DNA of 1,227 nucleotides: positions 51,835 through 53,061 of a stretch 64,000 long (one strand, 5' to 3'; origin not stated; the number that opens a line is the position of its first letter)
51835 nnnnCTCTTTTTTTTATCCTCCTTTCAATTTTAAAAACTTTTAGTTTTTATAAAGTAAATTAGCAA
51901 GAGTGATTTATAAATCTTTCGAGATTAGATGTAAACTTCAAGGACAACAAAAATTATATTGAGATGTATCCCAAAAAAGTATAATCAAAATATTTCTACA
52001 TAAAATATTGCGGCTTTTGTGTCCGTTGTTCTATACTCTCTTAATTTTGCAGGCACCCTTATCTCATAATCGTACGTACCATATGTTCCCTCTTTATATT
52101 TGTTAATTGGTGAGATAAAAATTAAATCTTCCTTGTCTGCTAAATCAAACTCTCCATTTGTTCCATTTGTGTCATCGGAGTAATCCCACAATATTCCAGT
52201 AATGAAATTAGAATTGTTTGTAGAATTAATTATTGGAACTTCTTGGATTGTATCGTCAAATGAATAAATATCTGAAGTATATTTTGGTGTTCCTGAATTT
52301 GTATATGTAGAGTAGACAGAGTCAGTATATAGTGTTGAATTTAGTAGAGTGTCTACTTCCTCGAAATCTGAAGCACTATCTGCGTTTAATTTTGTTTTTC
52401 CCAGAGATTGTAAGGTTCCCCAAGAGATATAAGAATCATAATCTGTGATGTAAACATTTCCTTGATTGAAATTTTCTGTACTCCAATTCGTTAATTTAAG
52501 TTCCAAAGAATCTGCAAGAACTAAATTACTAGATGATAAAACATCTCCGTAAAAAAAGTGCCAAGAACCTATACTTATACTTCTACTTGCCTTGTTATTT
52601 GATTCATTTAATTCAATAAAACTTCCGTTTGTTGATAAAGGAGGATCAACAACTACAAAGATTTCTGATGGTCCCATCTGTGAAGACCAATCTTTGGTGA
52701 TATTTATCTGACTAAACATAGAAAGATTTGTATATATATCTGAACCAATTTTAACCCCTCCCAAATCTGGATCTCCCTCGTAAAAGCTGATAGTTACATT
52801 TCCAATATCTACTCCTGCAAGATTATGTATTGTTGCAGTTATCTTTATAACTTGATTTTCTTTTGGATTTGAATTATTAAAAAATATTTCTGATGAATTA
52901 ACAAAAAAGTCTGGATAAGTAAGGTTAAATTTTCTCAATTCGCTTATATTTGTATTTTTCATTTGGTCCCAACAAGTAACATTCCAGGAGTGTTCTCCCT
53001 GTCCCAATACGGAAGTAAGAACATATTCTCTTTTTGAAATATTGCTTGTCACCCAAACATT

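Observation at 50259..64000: Shared extreme C-terminal motif (aromatic-x-V-E-L/I-stop) on six secreted proteins including the giant protein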

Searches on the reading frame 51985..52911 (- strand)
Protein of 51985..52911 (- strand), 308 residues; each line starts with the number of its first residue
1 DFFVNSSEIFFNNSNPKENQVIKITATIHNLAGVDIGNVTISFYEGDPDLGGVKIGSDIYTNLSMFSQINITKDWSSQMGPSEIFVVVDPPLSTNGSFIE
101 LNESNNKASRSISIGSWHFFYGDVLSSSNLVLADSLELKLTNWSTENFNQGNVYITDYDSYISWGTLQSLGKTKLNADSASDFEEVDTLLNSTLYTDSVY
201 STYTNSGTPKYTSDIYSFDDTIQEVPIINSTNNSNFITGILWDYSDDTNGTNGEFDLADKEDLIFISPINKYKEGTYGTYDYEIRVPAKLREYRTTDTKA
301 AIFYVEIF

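Call 20: find_homologous_proteins(query=window:51985-52911:-, max_evalue=0.001)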
Query window:51985-52911:- (308 aa): 38 proteins with E <= 0.001 among 879 candidates.
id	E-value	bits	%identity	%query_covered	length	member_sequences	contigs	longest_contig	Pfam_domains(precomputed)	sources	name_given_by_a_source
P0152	1.1e-147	509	95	79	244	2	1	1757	-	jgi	jgi:hypothetical protein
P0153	1.4e-144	499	74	99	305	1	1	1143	PF07705.18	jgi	jgi:hypothetical protein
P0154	1.6e-116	407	62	100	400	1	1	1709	PF07705.18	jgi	jgi:hypothetical protein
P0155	2.7e-112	393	74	77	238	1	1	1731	-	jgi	jgi:hypothetical protein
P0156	6.4e-89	317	50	100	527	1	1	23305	PF07705.18,PF19077.7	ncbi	ncbi:hypothetical protein D6829_00715, partial [Candidatus Pacearchaeota archaeon]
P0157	1.3e-81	293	49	100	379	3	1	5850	PF07705.18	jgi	-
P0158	2.3e-80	288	50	100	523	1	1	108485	PF07705.18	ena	-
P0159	1.2e-78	283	68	62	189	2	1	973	-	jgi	jgi:hypothetical protein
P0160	2.1e-71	259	61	67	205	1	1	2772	-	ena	-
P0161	9.3e-69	250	42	100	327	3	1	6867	-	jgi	-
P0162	3.2e-68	249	54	76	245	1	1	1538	-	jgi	jgi:hypothetical protein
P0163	2.3e-62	229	40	100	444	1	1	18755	PF07705.18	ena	-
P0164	1.4e-60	224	42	100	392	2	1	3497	PF07705.18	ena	-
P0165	4.3e-60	222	41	100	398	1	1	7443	PF07705.18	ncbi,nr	ncbi:MAG: CARDB domain-containing protein, partial [Candidatus Nanoarchaeia archaeon]|nr:CARDB domai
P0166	6.3e-60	221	42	100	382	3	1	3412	PF07705.18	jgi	-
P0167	9.3e-60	221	42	98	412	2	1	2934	PF07705.18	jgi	-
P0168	8.2e-57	211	37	100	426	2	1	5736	PF07705.18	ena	-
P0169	1.6e-56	210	39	100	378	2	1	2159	PF07705.18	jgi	jgi:hypothetical protein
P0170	2.4e-56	210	41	94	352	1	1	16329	PF07705.18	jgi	-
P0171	8.8e-52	195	40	100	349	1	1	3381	PF07705.18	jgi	jgi:hypothetical protein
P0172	1.3e-50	191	40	100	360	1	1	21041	PF07705.18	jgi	jgi:hypothetical protein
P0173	2.2e-49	187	39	98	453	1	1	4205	PF07705.18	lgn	-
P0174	4.7e-49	186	37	100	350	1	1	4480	PF07705.18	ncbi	-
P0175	1.0e-48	185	37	95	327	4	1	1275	PF07705.18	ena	-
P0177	4.5e-48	182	38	99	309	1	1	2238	PF07705.18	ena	-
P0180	6.0e-43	166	37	86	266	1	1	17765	PF07705.18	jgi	jgi:hypothetical protein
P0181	2.9e-40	157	38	93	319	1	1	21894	PF07705.18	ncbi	ncbi:MAG: CARDB domain-containing protein [Candidatus Woesearchaeota archaeon]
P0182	4.8e-40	156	38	99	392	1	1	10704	PF07705.18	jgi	jgi:hypothetical protein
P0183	1.0e-38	152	37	92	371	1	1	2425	PF07705.18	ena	-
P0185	8.3e-35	139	49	51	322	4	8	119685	-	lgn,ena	-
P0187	2.1e-20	92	38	64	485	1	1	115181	PF07705.18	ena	-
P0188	2.7e-18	85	36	72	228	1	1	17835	PF07705.18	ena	-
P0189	5.3e-18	84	31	95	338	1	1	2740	PF07705.18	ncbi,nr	ncbi:MAG: hypothetical protein KAQ83_04010 [Nanoarchaeota archaeon]|nr:hypothetical protein [Nanoarc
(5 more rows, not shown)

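Call 35: search_protein_families(library=pfam, proteins=[window:51985-52911:-], max_evalue=10)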
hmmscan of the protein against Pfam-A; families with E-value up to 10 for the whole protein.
window:51985-52911:- (308 aa): 1 family
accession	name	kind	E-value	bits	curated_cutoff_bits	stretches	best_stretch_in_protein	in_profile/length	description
PF07705.17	CARDB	-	3.7e-05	24.3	22.7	1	9-109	8-100/101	CARDB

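Call 64: find_encoding_contigs(protein=P0187, flank=10000, max_places=1)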
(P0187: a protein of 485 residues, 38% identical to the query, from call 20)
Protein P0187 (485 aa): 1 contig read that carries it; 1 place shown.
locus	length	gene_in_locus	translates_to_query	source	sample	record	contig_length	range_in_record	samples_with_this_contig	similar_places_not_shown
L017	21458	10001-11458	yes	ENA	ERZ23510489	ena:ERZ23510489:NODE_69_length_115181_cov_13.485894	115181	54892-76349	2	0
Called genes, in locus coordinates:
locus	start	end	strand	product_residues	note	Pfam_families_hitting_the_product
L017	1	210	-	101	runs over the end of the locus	-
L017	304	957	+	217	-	PF02224:Cytidylate_kin (faint), PF13189:Cytidylate_kin2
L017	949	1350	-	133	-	-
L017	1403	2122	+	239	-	PF01636:APH (faint), PF01163:RIO1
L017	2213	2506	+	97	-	-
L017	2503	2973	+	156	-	-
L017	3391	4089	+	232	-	-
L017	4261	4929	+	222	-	-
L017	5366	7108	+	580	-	-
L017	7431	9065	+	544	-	-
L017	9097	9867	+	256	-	-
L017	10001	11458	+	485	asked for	PF07705:CARDB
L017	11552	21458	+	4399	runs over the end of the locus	PF10102:DUF2341, PF15418:DUF4625 (faint), PF10102:DUF2341, PF19077:Big_13 (weak), PF07705:CARDB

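Call 65: find_encoding_contigs(protein=P0158, flank=10000, max_places=1)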
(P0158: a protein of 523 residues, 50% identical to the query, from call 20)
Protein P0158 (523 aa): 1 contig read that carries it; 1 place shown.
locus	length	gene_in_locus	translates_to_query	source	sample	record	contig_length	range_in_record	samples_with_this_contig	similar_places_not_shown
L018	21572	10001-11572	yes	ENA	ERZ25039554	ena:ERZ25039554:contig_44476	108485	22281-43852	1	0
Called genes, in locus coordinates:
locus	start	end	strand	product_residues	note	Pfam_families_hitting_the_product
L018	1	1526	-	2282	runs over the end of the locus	PF08758:Cadherin_pro (faint)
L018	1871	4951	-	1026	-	-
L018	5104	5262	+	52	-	-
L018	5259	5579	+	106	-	-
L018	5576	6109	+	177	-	-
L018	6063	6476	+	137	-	-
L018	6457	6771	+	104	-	-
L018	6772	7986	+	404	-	-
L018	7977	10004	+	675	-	-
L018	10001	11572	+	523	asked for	PF07705:CARDB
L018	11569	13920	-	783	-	PF01935:DUF87, PF05872:HerA_C (faint)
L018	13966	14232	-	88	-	-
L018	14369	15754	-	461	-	-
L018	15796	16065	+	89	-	-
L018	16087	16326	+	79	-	-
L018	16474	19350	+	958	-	-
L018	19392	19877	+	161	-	-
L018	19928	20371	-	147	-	-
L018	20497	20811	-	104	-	-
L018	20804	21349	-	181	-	-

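Call 66: find_encoding_contigs(protein=P0185, flank=10000, max_places=1)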
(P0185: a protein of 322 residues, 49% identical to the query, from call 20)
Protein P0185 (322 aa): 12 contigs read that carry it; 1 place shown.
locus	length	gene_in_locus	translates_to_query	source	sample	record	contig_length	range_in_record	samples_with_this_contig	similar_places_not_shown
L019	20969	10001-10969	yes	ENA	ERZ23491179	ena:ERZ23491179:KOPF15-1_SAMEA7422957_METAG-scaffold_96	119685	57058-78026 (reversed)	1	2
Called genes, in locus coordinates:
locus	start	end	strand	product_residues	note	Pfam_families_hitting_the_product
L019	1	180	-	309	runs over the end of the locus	PF01073:3Beta_HSD, PF01370:Epimerase, PF02719:Polysacc_synt_2 (faint), PF04321:RmlD_sub_bind, PF07993:NAD_binding_4 (faint), PF16363:GDP_Man_Dehyd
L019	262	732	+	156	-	PF00027:cNMP_binding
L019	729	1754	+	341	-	PF01594:AI-2E_transport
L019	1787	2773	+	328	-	PF01207:Dus, PF00977:His_biosynth (faint)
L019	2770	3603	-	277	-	-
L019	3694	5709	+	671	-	PF09382:RQC, PF00580:UvrD-helicase, PF13245:AAA_19, PF13087:AAA_12 (faint), PF01443:Viral_helicase1 (weak), PF13361:UvrD_C, PF13538:UvrD_C_2 (faint), PF00570:HRDC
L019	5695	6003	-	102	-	-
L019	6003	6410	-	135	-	-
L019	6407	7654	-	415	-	PF00932:LTD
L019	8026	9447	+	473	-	-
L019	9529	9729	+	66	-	-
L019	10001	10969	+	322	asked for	-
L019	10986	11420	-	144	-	PF00211:Guanylate_cyc (weak)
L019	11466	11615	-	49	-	-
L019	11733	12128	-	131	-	-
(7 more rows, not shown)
